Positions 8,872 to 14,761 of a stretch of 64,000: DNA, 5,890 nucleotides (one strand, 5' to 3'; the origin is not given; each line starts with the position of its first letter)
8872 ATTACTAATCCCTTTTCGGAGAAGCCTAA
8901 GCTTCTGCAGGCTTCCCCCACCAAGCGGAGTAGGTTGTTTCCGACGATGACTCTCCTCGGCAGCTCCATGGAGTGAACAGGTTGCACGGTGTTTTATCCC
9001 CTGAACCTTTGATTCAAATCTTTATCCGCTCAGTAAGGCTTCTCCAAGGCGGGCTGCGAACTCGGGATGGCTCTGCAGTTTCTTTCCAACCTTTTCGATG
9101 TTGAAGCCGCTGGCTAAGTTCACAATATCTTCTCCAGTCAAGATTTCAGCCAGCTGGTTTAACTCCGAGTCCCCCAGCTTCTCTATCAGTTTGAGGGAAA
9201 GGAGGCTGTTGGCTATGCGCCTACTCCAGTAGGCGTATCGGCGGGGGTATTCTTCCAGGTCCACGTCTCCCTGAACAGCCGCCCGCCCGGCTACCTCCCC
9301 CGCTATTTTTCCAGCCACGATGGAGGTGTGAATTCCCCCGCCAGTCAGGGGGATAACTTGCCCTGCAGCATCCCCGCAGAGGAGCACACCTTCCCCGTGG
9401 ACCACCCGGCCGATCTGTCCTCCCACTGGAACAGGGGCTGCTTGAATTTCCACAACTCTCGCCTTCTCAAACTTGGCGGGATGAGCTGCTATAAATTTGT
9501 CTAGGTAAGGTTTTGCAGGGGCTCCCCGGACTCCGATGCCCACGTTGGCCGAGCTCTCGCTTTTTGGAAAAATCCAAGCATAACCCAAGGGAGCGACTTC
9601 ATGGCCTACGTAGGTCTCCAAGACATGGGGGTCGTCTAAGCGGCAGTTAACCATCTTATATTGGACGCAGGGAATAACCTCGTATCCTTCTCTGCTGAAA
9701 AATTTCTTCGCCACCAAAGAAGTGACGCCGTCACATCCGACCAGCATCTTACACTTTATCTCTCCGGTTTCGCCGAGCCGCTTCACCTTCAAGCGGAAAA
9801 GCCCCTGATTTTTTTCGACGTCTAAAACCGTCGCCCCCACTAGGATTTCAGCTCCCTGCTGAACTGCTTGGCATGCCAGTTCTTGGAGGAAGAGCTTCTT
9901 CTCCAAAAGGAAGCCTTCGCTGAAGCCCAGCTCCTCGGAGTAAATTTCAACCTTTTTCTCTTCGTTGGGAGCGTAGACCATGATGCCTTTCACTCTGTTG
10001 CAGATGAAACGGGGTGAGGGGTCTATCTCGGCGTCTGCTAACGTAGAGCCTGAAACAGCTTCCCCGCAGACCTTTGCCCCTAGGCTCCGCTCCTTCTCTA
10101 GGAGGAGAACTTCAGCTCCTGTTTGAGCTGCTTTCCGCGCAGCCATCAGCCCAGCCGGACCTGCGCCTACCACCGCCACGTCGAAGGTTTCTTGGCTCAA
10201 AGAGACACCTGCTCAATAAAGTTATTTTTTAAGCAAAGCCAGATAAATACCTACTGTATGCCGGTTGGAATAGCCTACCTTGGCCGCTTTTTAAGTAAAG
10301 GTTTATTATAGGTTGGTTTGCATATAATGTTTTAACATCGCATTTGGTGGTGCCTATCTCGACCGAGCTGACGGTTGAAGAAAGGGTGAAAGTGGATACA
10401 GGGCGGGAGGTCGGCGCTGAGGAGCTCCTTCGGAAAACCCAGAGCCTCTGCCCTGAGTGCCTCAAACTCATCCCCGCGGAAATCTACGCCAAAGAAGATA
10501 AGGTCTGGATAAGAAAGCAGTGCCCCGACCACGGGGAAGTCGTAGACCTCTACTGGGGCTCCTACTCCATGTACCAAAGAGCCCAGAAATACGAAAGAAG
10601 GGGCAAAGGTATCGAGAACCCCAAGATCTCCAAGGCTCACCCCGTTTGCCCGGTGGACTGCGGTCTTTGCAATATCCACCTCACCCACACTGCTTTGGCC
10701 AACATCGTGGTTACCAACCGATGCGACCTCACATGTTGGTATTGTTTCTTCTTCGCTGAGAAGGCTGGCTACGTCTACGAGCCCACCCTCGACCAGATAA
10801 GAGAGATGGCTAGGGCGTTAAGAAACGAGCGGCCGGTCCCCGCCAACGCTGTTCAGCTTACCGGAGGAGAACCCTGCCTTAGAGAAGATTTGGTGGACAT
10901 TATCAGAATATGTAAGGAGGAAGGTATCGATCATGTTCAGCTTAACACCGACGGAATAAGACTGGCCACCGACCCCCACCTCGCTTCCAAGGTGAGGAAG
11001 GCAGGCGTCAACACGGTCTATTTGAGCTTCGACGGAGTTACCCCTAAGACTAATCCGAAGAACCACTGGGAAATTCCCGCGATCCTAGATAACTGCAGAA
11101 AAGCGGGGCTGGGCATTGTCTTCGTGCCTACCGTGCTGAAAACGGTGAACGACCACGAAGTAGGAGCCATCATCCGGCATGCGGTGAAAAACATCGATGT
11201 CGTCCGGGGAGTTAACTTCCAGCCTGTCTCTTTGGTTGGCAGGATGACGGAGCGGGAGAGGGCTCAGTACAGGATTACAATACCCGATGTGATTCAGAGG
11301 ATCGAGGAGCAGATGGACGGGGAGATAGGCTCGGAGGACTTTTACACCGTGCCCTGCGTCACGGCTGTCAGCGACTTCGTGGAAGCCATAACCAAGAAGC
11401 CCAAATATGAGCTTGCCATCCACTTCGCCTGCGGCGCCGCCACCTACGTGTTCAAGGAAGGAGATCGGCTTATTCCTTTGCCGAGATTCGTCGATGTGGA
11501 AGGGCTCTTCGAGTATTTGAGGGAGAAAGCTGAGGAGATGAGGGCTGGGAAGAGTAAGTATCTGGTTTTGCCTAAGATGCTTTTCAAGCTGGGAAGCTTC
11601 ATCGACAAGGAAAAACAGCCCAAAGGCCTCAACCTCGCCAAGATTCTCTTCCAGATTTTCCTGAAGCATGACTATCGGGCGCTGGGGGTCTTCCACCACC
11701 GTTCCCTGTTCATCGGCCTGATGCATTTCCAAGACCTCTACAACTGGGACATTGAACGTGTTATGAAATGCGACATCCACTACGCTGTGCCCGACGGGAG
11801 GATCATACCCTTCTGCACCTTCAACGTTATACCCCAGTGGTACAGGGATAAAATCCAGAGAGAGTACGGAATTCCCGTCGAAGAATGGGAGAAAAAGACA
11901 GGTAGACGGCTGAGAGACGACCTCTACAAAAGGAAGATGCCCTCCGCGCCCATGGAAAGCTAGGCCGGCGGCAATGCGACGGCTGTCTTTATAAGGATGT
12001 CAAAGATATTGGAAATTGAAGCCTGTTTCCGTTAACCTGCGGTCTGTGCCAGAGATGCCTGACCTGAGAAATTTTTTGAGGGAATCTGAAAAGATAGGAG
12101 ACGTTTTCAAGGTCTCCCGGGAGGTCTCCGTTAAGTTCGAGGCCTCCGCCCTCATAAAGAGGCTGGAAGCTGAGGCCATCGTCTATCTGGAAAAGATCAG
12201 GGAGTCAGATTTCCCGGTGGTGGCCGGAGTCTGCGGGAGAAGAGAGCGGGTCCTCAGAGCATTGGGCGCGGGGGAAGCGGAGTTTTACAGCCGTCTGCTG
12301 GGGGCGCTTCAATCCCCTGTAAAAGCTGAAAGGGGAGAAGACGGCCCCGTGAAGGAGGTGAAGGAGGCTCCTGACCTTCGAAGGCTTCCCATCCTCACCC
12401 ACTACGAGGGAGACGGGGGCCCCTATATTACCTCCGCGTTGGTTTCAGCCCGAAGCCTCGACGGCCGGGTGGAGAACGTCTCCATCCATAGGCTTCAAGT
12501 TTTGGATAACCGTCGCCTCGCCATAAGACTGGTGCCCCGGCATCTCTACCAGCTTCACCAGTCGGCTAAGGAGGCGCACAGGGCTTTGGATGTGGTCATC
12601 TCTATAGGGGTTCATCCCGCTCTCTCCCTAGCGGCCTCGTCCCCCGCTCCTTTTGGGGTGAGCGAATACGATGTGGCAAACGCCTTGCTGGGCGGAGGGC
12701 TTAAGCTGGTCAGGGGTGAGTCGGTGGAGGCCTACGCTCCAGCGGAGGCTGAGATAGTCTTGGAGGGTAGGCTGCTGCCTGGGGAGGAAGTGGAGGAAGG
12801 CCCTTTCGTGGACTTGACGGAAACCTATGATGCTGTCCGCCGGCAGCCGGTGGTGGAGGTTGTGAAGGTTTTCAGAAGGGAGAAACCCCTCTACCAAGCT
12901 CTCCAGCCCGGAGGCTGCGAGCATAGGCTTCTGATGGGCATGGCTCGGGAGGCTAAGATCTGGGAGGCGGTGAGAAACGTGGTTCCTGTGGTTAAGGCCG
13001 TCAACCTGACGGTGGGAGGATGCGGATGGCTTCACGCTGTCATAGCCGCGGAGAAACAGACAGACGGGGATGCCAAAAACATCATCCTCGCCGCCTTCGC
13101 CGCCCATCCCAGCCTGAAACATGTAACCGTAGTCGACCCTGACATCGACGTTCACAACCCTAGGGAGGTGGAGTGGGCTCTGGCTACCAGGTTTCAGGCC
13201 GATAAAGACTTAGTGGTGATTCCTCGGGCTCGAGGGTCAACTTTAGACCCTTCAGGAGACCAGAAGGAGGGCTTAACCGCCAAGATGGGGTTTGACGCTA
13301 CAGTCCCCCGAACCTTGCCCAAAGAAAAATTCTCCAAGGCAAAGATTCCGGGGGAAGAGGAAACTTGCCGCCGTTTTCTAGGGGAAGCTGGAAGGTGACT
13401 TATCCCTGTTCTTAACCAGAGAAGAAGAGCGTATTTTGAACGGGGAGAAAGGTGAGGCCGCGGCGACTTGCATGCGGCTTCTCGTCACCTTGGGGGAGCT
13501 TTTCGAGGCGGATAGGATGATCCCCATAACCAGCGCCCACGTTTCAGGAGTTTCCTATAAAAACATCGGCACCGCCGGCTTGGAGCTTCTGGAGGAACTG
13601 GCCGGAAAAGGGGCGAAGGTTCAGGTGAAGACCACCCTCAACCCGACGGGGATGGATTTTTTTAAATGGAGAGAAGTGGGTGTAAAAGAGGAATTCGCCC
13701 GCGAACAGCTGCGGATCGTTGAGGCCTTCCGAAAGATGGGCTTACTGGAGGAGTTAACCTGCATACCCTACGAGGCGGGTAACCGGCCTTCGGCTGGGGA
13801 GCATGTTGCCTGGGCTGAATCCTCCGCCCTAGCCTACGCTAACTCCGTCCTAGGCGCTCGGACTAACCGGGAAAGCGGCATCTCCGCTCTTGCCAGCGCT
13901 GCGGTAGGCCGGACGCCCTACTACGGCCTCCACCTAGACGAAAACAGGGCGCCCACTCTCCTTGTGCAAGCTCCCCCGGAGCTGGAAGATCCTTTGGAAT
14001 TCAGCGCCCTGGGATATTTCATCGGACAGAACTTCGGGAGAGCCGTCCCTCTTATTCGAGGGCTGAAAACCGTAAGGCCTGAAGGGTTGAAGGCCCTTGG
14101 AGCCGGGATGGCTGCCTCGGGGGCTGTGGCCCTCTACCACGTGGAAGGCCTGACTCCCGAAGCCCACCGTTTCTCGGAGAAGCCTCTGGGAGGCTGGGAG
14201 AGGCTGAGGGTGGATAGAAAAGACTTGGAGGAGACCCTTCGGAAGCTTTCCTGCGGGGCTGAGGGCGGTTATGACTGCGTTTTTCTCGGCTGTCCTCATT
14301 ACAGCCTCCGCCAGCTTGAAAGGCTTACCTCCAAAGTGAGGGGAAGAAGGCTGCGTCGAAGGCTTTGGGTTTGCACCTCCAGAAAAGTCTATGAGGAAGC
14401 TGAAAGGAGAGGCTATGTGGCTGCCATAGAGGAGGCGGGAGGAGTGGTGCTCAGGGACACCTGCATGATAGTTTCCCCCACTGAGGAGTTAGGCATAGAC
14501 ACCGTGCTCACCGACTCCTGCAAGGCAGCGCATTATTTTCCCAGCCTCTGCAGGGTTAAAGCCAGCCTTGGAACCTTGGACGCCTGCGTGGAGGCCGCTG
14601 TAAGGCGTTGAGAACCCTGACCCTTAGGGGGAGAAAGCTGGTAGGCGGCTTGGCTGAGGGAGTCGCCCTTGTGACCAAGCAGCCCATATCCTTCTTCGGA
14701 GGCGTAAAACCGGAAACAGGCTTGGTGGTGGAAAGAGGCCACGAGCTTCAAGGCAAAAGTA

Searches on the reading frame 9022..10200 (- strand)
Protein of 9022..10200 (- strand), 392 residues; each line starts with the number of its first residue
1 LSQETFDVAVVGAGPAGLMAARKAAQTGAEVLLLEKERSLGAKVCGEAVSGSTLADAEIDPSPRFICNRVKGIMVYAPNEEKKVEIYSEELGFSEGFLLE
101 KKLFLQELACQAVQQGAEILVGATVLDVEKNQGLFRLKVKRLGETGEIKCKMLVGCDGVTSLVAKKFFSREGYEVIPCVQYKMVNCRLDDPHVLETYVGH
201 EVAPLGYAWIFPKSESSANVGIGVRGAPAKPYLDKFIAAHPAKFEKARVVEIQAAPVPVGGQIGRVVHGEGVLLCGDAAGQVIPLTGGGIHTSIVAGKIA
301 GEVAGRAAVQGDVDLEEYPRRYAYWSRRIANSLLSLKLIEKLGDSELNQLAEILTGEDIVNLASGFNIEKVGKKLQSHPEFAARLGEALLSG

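Call 7: search_protein_families(library=pfam, proteins=[window:9022-10200:-])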
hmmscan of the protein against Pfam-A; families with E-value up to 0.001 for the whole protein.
window:9022-10200:- (392 aa): 14 families
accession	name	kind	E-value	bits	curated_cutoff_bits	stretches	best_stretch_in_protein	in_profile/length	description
PF22578.2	GGR_cat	-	2.5e-23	82.2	27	1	177-256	4-87/88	Geranylgeranyl reductase catalytic domain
PF01494.25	FAD_binding_3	-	9e-16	58.5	22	1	6-294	2-308/349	FAD binding domain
PF03486.20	HI0933_like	-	2.7e-12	47.1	50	1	7-45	2-40/244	HI0933-like protein Rossmann domain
PF12831.13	FAD_oxidored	-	2.9e-12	47.1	27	1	7-164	1-151/416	FAD dependent oxidoreductase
PF01266.30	DAO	-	2.3e-11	44.3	27.9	1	7-41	1-35/353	FAD dependent oxidoreductase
PF07992.20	Pyr_redox_2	-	1.4e-09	38.3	26.1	1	6-158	1-108/291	Pyridine nucleotide-disulphide oxidoreductase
PF05834.18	Lycopene_cycl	-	4.9e-08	32.9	23.4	1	7-162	1-144/380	Lycopene cyclase protein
PF13450.12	NAD_binding_8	-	9.5e-08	32.7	21.9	1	10-44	1-35/68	NAD(P)-binding Rossmann-like domain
PF01134.28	GIDA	-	4e-07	29.9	22.1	1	7-52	1-47/391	Glucose inhibited division protein A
PF00890.30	FAD_binding_2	-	4.7e-06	26.5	20.4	1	7-41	1-35/414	FAD binding domain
PF04820.20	Trp_halogenase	-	5.6e-06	25.9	21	0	91-323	147-372/458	Tryptophan halogenase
PF01946.23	Thi4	-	2.9e-05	23.9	26.2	1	6-42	18-55/235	Thi4 family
PF00070.33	Pyr_redox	-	0.00025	21.9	22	0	8-48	2-41/82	Pyridine nucleotide-disulphide oxidoreductase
PF13738.12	Pyr_redox_3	-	0.00081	19.2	30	0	10-38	2-31/305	Pyridine nucleotide-disulphide oxidoreductase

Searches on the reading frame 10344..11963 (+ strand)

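Call 7: search_protein_families(library=pfam, proteins=[window:10344-11963:+])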
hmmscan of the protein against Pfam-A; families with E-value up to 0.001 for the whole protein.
window:10344-11963:+ (539 aa): 2 families
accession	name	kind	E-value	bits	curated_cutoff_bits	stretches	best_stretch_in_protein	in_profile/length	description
PF04055.27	Radical_SAM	-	1.1e-26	94.4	29.5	1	121-279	1-165/166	Radical SAM superfamily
PF23545.1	Zn_ribbon_HMPTM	-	3e-21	75.2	27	1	29-71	2-44/45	HMPTM N-terminal zinc ribbon domain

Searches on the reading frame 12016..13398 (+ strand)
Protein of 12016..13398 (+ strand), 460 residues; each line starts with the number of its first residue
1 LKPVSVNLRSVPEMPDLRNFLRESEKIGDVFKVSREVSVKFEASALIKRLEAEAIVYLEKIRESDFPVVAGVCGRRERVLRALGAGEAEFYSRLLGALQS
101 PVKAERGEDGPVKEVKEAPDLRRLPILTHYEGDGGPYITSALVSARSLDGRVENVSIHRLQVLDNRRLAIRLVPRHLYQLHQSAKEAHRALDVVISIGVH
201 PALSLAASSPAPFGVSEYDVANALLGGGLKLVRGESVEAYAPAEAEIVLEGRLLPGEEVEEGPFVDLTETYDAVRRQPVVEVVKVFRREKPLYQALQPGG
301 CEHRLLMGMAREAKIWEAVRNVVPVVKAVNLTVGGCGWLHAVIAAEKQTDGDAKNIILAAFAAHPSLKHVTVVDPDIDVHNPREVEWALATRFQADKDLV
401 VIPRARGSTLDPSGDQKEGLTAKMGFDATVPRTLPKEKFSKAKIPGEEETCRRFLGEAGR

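Call 7: search_protein_families(library=pfam, proteins=[window:12016-13398:+])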
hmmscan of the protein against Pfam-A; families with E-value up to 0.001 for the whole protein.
window:12016-13398:+ (460 aa): 3 families
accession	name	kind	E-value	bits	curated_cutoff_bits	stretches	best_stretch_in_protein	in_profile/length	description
PF01977.22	UbiD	-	2.1e-61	207.1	23.3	1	108-299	6-204/206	3-octaprenyl-4-hydroxybenzoate carboxy-lyase Rift-related domain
PF20696.2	UbiD_C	-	4.4e-39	133.8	24.2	1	305-428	2-127/127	3-octaprenyl-4-hydroxybenzoate carboxy-lyase C-terminal domain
PF20695.2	UbiD_N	-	8.8e-11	42.2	24.3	1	24-97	4-77/78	3-octaprenyl-4-hydroxybenzoate carboxy-lyase N-terminal domain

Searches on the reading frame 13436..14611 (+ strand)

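Call 7: search_protein_families(library=pfam, proteins=[window:13436-14611:+])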
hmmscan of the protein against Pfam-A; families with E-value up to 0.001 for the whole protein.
window:13436-14611:+ (391 aa): 1 family
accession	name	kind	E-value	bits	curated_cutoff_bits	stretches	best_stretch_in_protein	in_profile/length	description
PF04412.18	AcnX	-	4.4e-150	500.3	31.5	1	1-386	11-400/400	Aconitase X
